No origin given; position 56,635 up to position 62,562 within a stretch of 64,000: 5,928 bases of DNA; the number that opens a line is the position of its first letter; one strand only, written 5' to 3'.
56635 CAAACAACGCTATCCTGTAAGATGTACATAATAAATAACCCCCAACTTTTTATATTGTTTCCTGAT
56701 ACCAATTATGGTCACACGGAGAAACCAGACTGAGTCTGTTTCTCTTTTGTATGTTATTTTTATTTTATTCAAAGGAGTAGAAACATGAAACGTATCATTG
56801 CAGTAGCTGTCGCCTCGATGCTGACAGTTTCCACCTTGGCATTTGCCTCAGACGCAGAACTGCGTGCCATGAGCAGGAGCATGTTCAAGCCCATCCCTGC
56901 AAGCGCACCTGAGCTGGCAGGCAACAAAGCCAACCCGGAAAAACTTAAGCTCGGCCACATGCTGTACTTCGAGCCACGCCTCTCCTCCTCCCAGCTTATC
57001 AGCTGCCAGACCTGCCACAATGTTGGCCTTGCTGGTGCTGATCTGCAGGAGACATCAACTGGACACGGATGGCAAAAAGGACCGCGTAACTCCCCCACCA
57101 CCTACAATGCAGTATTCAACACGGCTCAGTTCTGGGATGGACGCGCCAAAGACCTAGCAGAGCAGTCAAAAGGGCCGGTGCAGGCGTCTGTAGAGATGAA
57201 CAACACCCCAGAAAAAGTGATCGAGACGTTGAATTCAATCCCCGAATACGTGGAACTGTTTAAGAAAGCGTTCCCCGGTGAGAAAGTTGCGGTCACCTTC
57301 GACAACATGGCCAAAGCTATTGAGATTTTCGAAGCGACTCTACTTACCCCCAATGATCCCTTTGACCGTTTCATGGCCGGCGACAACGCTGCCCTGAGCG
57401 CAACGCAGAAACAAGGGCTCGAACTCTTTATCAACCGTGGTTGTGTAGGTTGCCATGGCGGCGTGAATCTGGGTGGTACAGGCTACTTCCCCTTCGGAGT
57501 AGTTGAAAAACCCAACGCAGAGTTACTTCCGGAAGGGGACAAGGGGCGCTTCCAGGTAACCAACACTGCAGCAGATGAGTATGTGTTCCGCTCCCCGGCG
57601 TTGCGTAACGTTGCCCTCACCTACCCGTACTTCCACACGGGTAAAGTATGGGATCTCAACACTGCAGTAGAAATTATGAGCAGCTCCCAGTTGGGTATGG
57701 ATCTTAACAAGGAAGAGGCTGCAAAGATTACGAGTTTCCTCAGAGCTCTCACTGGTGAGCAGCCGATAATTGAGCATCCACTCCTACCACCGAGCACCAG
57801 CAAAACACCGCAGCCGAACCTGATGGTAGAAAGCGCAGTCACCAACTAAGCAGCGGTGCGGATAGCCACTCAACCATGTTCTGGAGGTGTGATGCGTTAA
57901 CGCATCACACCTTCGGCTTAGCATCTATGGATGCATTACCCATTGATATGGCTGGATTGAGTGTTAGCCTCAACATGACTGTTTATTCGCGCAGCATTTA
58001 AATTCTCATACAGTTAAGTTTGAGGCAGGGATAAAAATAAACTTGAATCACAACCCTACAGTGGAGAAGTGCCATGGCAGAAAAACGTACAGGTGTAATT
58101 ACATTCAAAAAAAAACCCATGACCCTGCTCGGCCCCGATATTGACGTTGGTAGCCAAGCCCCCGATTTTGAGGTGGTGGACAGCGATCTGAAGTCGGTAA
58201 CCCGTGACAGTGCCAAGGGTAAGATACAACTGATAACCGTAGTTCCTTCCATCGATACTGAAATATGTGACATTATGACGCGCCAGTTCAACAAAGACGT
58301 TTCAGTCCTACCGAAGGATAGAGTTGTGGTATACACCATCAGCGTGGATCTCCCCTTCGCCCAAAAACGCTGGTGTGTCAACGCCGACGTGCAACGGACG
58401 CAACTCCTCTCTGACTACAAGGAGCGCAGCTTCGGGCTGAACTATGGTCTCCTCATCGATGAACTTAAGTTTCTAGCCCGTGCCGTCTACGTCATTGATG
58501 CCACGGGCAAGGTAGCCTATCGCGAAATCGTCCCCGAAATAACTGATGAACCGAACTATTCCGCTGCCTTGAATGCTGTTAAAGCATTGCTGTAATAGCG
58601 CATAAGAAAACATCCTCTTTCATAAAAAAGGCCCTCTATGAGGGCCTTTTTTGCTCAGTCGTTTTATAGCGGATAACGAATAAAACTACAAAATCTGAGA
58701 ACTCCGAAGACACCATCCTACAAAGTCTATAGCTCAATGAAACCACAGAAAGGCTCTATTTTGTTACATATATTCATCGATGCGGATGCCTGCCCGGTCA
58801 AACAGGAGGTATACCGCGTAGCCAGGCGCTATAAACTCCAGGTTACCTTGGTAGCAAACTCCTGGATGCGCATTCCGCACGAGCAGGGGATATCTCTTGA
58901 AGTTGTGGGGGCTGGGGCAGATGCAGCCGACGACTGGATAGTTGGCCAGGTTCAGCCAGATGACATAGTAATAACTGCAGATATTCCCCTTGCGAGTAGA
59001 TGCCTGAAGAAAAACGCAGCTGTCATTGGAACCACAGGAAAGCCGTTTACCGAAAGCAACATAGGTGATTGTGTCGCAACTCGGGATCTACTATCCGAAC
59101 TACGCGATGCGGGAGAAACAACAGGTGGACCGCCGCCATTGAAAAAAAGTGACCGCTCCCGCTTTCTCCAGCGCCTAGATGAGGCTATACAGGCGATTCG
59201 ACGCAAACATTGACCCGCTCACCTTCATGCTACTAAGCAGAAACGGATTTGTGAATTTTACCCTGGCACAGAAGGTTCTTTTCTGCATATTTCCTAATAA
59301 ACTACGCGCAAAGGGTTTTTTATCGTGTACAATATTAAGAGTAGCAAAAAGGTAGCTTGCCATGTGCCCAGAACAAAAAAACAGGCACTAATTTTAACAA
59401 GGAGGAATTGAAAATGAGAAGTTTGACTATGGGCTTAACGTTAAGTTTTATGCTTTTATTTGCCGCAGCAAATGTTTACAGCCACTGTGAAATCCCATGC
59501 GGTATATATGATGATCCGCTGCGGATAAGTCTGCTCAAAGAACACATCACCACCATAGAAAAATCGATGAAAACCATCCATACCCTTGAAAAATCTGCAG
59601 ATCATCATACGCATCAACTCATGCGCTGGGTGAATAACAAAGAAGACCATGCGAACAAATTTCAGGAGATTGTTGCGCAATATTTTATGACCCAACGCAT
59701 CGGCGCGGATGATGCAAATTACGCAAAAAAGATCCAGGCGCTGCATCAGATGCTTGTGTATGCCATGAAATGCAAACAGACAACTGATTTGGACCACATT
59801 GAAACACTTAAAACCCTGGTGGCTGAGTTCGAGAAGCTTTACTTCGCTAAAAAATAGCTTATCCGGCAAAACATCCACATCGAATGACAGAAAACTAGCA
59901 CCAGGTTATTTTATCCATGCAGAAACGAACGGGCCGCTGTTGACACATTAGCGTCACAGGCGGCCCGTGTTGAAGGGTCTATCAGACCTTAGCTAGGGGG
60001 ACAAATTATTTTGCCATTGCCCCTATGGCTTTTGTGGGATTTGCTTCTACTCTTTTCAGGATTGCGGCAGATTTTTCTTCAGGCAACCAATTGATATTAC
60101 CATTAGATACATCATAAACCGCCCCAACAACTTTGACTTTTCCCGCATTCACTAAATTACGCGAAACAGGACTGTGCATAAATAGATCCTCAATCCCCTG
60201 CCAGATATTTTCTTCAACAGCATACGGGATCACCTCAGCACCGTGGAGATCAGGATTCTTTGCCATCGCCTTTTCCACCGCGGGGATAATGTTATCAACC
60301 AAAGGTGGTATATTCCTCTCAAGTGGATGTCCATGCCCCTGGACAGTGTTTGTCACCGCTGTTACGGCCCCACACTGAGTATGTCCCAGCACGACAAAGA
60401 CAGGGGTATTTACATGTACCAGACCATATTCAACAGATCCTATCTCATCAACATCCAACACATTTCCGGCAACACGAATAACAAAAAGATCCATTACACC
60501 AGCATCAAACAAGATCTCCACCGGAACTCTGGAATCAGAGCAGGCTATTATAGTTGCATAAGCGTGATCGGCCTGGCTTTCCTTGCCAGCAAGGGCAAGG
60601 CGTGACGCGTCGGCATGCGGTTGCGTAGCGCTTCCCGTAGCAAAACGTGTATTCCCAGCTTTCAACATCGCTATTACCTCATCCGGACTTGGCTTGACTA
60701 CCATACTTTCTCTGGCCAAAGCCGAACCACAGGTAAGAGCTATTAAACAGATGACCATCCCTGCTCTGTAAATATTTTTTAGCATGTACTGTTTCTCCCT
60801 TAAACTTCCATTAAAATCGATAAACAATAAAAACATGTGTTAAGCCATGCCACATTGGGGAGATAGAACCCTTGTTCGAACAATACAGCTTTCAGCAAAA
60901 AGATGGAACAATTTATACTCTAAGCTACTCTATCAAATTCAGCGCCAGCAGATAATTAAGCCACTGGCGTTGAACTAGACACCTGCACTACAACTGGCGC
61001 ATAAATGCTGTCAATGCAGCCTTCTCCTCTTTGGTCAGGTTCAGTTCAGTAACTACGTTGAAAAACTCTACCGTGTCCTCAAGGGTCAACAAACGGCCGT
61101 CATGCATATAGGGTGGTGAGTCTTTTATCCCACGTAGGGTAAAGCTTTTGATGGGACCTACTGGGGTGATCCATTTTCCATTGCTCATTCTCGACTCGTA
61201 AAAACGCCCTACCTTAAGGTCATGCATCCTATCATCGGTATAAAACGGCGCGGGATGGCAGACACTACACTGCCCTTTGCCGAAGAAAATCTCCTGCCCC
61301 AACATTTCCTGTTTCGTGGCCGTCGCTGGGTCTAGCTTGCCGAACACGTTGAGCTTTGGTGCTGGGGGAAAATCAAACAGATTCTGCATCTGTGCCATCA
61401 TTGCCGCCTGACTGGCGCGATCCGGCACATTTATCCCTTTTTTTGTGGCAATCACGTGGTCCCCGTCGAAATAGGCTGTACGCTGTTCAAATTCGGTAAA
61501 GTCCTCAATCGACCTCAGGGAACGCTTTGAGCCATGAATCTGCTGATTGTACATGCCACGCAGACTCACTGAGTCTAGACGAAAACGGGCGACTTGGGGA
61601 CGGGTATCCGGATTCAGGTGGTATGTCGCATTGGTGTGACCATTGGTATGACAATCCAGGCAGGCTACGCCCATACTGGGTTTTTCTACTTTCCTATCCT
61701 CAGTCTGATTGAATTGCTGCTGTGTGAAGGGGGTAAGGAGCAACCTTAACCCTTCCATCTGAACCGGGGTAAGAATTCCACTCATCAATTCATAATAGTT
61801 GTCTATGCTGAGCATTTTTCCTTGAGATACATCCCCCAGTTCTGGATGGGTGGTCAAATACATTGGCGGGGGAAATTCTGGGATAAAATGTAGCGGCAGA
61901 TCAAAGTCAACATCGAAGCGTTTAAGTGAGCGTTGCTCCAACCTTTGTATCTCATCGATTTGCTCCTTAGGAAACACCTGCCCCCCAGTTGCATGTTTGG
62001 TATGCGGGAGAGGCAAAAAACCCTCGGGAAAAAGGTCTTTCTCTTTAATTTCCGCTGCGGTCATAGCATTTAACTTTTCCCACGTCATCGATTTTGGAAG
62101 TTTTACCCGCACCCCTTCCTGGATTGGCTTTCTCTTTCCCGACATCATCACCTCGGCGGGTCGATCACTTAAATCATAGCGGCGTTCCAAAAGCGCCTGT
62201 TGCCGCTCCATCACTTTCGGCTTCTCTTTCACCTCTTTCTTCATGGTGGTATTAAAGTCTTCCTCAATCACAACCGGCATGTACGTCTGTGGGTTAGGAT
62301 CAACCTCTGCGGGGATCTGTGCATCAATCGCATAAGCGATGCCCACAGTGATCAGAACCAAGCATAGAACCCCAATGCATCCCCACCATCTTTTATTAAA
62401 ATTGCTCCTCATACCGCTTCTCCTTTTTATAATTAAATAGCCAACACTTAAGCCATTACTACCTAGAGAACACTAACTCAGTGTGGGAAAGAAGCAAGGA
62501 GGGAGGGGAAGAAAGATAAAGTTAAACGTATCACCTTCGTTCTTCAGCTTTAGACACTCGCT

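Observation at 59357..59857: Ni-SOD with a Sec-type signal peptide and no neighbouring SodX maturation protease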

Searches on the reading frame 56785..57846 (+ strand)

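Call 4: search_protein_families(library=ncbifam, proteins=[window:56785-57846:+], max_evalue=0.01)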
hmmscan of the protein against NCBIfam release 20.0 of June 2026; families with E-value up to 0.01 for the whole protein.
window:56785-57846:+ (354 aa): 4 families
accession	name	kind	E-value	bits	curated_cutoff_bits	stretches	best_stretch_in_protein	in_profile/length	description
TIGR04039.1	MXAN_0977_Heme2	hypoth_equivalog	7.7e-50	169.8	362.85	1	47-299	5-276/336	MbnH family di-heme enzyme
TIGR03791.1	TTQ_mauG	equivalog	1.3e-44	152.6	443.85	1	51-334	3-290/291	tryptophan tryptophylquinone biosynthesis enzyme MauG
TIGR03981.2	SAM_quin_mod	hypoth_equivalog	4.4e-28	98.3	340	2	151-297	209-357/411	His-Xaa-Ser system-associated MauG-like protein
TIGR04484.1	thiosulf_SoxA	equivalog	0.00022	20.6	110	0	272-328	34-95/212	sulfur oxidation c-type cytochrome SoxA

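Call 5: search_protein_families(library=pfam, proteins=[window:56785-57846:+], max_evalue=0.01)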
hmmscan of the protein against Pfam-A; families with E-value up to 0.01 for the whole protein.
window:56785-57846:+ (354 aa): 3 families
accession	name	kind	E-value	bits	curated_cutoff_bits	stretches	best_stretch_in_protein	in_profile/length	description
PF03150.19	CCP_MauG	-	5.5e-56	189.8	25.6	1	51-201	1-148/149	Di-haem cytochrome c peroxidase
PF00034.26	Cytochrom_C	-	2.1e-08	35.8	21.3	1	210-322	3-89/90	Cytochrome c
PF13442.11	Cytochrome_CBB3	-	0.00063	20.5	27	0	73-97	13-33/68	Cytochrome C oxidase, cbb3-type, subunit III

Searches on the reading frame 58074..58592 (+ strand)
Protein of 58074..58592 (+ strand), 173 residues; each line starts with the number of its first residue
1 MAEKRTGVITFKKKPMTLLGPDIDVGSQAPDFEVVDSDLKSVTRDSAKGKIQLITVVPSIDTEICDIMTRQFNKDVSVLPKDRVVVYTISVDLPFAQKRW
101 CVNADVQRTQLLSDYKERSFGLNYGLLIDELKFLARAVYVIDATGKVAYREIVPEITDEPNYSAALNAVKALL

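Call 4: search_protein_families(library=ncbifam, proteins=[window:58074-58592:+], max_evalue=0.01)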
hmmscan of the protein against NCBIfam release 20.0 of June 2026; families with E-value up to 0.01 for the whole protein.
window:58074-58592:+ (173 aa): 6 families
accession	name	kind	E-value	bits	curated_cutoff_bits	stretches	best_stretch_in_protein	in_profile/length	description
NF001808.0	PRK00522.1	equivalog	2.1e-55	186.7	123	1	9-170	4-166/167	thiol peroxidase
NF045827.1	perox_SUH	exception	3.9e-43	146.9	298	1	9-170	4-166/178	thiol peroxidase Prx-SUH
TIGR03137.1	AhpC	equivalog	8.8e-09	35.4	272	1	36-154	18-138/187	alkyl hydroperoxide reductase subunit C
NF006960.0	PRK09437.1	equivalog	1.1e-05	25.4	140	1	23-125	4-104/156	thioredoxin-dependent thiol peroxidase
NF040737.1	peroxi_PrxU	equivalog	0.00013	21.7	270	1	22-156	35-178/233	thioredoxin-dependent peroxiredoxin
NF009668.0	PRK13189.1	equivalog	0.003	16.8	211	1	24-148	11-140/224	peroxiredoxin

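Call 5: search_protein_families(library=pfam, proteins=[window:58074-58592:+], max_evalue=0.01)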
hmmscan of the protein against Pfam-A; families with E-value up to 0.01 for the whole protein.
window:58074-58592:+ (173 aa): 3 families
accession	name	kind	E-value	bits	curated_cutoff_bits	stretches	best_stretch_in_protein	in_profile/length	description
PF08534.16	Redoxin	-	2.5e-19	69.9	26.6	1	25-166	2-148/148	Redoxin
PF00578.27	AhpC-TSA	-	6.3e-19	68.6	26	1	25-149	1-123/124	AhpC/TSA family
PF02630.20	SCO1-SenC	-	0.0066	16.8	22.8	1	30-92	2-66/134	SCO1/SenC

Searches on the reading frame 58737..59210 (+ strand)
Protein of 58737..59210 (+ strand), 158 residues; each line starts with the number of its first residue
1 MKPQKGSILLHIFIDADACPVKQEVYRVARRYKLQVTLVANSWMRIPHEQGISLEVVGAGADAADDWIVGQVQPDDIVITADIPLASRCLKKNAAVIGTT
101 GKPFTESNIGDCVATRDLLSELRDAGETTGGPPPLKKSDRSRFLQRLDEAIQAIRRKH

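Call 4: search_protein_families(library=ncbifam, proteins=[window:58737-59210:+], max_evalue=0.01)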
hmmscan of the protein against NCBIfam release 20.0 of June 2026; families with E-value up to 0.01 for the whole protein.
window:58737-59210:+ (158 aa): 1 family
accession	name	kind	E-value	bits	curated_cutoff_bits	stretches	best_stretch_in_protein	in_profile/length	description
NF001095.0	PRK00124.1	equivalog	2.2e-54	183.3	139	1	11-157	2-148/150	YaiI/YqxD family protein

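Call 5: search_protein_families(library=pfam, proteins=[window:58737-59210:+], max_evalue=0.01)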
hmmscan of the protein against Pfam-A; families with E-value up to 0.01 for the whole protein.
window:58737-59210:+ (158 aa): 1 family
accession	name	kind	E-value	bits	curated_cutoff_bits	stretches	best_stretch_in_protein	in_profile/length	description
PF02639.20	DUF188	-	1.4e-47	161.1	24.3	1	24-152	1-129/130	Uncharacterized BCR, YaiI/YqxD family COG1671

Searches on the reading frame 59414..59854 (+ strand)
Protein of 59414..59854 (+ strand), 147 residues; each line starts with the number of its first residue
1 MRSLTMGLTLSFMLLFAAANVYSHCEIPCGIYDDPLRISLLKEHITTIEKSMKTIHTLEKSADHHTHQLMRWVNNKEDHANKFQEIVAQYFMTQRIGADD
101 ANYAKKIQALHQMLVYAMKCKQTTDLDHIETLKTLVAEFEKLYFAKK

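Call 4: search_protein_families(library=ncbifam, proteins=[window:59414-59854:+], max_evalue=0.01)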
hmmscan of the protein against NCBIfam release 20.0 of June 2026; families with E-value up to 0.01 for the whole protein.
window:59414-59854:+ (147 aa): 1 family
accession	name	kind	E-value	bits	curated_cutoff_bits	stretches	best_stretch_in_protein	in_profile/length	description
TIGR02753.1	sodN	equivalog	1.1e-12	48.4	90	1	17-147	14-143/145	superoxide dismutase, Ni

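Call 5: search_protein_families(library=pfam, proteins=[window:59414-59854:+], max_evalue=0.01)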
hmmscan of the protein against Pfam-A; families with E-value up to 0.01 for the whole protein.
window:59414-59854:+ (147 aa): 2 families
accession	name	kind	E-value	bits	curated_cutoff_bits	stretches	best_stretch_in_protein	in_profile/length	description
PF09055.16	Sod_Ni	-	1.2e-31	110.3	25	1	20-147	2-127/127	Nickel-containing superoxide dismutase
PF13039.11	DUF3900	-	0.0095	16.3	27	0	55-142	78-167/253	Protein of unknown function (DUF3900)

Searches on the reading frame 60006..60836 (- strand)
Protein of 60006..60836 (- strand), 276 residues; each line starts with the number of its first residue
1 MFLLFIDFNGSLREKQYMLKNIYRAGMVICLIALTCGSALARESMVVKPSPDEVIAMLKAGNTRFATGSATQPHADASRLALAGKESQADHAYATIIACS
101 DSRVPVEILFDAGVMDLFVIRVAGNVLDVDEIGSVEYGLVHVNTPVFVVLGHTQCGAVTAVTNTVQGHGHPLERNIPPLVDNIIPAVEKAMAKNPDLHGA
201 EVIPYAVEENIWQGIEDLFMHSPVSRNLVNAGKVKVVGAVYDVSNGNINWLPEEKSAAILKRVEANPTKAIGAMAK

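Call 4: search_protein_families(library=ncbifam, proteins=[window:60006-60836:-], max_evalue=0.01)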
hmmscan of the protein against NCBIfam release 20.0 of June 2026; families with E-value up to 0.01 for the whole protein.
window:60006-60836:- (276 aa): 2 families
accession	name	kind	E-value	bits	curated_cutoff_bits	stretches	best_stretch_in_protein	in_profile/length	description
NF011765.0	PRK15219.1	subfamily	2.8e-37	128.5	221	1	34-251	37-244/245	carbonic anhydrase family protein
NF007756.0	PRK10437.1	equivalog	6.1e-07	29.1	251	1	85-163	28-109/220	carbonate dehydratase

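Call 5: search_protein_families(library=pfam, proteins=[window:60006-60836:-], max_evalue=0.01)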
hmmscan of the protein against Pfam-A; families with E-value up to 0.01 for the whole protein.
window:60006-60836:- (276 aa): 1 family
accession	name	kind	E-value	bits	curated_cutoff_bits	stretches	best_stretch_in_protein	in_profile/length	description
PF00484.24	Pro_CA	-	1.7e-36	126.3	25.7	1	94-248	1-156/156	Carbonic anhydrase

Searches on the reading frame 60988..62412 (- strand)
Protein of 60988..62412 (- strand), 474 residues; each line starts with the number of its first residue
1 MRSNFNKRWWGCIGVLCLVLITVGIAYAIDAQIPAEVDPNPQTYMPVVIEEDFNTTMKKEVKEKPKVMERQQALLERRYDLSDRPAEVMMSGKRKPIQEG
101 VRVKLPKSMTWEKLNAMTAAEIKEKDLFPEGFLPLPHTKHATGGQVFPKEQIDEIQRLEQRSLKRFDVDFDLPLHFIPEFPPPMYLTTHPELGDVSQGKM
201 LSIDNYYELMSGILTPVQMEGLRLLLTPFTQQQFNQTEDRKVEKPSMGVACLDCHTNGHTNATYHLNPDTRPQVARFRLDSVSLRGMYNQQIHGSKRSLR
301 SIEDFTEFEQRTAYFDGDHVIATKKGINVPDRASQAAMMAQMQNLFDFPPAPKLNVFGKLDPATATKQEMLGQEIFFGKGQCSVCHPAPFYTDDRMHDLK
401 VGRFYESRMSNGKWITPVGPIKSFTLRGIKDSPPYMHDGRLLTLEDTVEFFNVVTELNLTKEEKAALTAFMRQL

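Call 4: search_protein_families(library=ncbifam, proteins=[window:60988-62412:-], max_evalue=0.01)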
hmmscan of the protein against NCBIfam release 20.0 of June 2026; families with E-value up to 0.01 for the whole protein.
window:60988-62412:- (474 aa): 4 families
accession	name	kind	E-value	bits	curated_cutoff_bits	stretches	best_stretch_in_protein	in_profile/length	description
TIGR03791.1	TTQ_mauG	equivalog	4e-09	36.1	443.85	1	356-451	146-244/291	tryptophan tryptophylquinone biosynthesis enzyme MauG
TIGR03981.2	SAM_quin_mod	hypoth_equivalog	4.2e-08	32.5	340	1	363-451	261-358/411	His-Xaa-Ser system-associated MauG-like protein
TIGR04039.1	MXAN_0977_Heme2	hypoth_equivalog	2.5e-07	30.1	362.85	1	419-452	243-276/336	MbnH family di-heme enzyme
NF040606.1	CytoC_perox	subfamily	0.0032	16.7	150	0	422-446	427-451/524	di-heme-cytochrome C peroxidase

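Call 5: search_protein_families(library=pfam, proteins=[window:60988-62412:-], max_evalue=0.01)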
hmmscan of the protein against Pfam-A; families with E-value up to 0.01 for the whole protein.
window:60988-62412:- (474 aa): 0 families
